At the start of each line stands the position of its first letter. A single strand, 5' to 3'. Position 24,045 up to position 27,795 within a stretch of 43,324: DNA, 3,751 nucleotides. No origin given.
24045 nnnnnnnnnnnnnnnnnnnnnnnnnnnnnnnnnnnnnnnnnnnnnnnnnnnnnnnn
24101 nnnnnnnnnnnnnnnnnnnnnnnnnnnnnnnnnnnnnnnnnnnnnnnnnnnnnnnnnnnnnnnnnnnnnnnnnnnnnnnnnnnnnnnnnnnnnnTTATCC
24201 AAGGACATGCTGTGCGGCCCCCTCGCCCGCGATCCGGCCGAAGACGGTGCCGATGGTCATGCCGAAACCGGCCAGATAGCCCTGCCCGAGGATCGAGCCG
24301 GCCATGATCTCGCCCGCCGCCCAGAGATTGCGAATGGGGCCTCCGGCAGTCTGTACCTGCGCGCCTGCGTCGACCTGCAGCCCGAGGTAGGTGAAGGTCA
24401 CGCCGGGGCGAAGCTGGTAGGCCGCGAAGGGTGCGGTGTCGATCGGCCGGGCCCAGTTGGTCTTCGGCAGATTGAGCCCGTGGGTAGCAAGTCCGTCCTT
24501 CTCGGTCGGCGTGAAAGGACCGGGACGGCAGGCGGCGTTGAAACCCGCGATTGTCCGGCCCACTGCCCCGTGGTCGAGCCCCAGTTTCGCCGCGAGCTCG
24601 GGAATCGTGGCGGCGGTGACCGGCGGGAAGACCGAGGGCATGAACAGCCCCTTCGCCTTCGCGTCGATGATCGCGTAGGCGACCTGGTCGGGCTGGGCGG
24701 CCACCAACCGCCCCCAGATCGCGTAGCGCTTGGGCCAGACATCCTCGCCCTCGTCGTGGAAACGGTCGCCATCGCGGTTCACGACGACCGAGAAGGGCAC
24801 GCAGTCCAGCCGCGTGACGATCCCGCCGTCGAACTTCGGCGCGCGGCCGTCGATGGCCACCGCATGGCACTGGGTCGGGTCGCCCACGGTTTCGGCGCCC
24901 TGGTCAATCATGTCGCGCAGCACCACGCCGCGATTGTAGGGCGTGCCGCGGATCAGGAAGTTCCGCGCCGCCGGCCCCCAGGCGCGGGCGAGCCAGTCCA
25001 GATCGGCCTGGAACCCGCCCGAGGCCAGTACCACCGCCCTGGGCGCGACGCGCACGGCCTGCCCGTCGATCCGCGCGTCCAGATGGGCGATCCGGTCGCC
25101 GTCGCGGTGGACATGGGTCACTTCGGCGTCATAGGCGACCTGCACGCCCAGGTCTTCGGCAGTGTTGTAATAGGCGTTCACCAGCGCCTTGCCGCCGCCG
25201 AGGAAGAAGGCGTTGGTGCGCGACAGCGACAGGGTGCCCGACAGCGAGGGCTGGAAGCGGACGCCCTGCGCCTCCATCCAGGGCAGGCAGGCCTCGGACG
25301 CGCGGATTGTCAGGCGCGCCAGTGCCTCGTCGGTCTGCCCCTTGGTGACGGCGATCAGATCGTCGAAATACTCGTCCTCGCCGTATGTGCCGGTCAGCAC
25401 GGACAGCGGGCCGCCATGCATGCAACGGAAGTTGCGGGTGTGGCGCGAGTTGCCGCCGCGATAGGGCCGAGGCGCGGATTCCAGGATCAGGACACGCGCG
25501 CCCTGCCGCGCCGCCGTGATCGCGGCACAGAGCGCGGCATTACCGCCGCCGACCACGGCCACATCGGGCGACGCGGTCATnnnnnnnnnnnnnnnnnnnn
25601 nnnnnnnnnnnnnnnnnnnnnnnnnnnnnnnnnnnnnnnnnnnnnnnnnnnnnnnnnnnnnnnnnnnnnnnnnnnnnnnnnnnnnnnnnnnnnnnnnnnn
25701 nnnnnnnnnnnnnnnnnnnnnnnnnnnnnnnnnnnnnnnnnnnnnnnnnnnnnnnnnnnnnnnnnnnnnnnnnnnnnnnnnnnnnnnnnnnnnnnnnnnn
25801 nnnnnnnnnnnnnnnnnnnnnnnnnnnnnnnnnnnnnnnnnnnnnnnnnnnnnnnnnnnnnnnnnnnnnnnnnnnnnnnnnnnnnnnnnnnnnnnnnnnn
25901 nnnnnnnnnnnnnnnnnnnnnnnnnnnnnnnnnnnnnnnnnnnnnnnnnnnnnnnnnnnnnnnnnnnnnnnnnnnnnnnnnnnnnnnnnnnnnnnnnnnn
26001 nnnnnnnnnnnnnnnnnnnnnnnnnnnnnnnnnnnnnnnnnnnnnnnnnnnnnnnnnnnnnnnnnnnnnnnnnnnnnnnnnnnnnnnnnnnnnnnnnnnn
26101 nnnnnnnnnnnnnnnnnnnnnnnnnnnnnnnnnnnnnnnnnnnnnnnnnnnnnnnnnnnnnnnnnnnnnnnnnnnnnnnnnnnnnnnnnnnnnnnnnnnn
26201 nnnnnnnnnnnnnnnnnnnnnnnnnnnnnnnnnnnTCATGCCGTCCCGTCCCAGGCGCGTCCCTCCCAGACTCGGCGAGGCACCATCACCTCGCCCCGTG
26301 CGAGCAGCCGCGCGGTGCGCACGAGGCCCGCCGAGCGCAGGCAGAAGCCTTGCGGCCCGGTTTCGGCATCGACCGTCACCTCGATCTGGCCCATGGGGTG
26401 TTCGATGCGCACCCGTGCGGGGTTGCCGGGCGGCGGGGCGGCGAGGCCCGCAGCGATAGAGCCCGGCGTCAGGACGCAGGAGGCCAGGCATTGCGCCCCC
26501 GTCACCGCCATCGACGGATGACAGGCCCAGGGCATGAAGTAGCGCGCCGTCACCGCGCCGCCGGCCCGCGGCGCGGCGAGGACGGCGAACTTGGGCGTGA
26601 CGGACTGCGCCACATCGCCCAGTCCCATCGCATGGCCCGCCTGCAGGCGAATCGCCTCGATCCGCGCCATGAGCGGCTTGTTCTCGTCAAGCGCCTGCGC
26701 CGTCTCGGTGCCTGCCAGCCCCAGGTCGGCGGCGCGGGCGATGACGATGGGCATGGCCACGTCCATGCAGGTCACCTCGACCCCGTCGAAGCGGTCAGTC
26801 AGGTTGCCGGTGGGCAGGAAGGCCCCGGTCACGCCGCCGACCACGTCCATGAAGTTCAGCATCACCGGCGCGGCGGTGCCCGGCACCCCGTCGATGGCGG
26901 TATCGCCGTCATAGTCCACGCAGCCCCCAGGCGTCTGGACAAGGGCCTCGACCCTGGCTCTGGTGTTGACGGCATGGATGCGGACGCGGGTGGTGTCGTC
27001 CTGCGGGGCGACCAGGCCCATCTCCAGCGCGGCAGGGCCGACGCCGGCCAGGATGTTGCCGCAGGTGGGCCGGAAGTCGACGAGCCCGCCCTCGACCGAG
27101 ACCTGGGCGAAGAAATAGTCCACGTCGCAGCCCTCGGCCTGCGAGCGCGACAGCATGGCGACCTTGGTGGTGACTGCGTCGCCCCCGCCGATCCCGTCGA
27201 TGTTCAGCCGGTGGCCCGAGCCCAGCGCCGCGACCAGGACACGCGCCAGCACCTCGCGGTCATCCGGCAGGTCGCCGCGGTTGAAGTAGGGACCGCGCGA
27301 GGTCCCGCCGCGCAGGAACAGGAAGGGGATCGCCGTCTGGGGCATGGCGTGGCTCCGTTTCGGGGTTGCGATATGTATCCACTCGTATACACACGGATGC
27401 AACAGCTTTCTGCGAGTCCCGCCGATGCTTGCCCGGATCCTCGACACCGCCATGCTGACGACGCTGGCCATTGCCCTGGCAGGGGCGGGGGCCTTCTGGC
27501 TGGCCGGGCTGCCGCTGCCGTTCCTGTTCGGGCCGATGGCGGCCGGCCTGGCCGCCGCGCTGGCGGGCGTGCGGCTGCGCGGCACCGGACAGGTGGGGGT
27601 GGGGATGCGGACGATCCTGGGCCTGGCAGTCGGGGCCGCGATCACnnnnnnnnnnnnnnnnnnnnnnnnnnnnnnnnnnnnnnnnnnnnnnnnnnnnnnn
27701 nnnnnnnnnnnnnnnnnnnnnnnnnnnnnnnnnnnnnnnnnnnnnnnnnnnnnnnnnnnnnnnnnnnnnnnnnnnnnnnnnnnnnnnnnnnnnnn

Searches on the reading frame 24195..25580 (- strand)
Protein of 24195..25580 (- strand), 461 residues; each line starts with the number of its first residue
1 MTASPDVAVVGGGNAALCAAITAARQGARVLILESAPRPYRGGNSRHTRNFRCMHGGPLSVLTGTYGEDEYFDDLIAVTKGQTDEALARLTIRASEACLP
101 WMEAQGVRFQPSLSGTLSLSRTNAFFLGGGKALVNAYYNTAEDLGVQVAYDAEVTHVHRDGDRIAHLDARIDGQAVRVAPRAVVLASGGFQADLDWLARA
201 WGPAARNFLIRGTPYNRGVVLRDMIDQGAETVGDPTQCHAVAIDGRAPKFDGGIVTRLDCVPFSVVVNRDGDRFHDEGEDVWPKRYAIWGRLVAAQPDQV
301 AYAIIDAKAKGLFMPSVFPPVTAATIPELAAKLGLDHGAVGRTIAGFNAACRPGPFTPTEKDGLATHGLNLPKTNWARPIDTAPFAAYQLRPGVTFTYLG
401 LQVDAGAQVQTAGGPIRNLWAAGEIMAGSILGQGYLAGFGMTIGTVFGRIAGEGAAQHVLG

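Call 37: search_protein_families(library=pfam, proteins=[window:24195-25580:-], max_evalue=0.0001)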
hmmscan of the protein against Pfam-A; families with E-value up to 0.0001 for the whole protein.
window:24195-25580:- (461 aa): 6 families
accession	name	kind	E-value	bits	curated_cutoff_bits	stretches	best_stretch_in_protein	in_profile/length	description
PF00890.30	FAD_binding_2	-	1.4e-34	120.4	20.4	1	6-432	1-405/414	FAD binding domain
PF01266.30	DAO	-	8.4e-13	49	27.9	1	6-121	1-94/353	FAD dependent oxidoreductase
PF12831.13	FAD_oxidored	-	2.2e-12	47.5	27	1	6-188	1-145/416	FAD dependent oxidoreductase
PF03486.20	HI0933_like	-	6.4e-11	42.6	50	1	6-426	2-220/244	HI0933-like protein Rossmann domain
PF13450.12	NAD_binding_8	-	1.3e-06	29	21.9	1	9-64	1-54/68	NAD(P)-binding Rossmann-like domain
PF07992.20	Pyr_redox_2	-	3.5e-06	27.1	26.1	1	6-192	2-112/291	Pyridine nucleotide-disulphide oxidoreductase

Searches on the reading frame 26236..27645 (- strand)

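Call 37: search_protein_families(library=pfam, proteins=[window:26236-27645:-], max_evalue=0.0001)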
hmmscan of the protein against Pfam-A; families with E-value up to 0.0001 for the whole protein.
window:26236-27645:- (469 aa): 2 families
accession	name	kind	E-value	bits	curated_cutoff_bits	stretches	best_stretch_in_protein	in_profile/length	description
PF04303.18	PrpF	-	3e-97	326.3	27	1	105-456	3-371/371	PrpF protein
PF05544.16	Pro_racemase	-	5.7e-06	26.1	27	0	159-229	53-117/325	Proline racemase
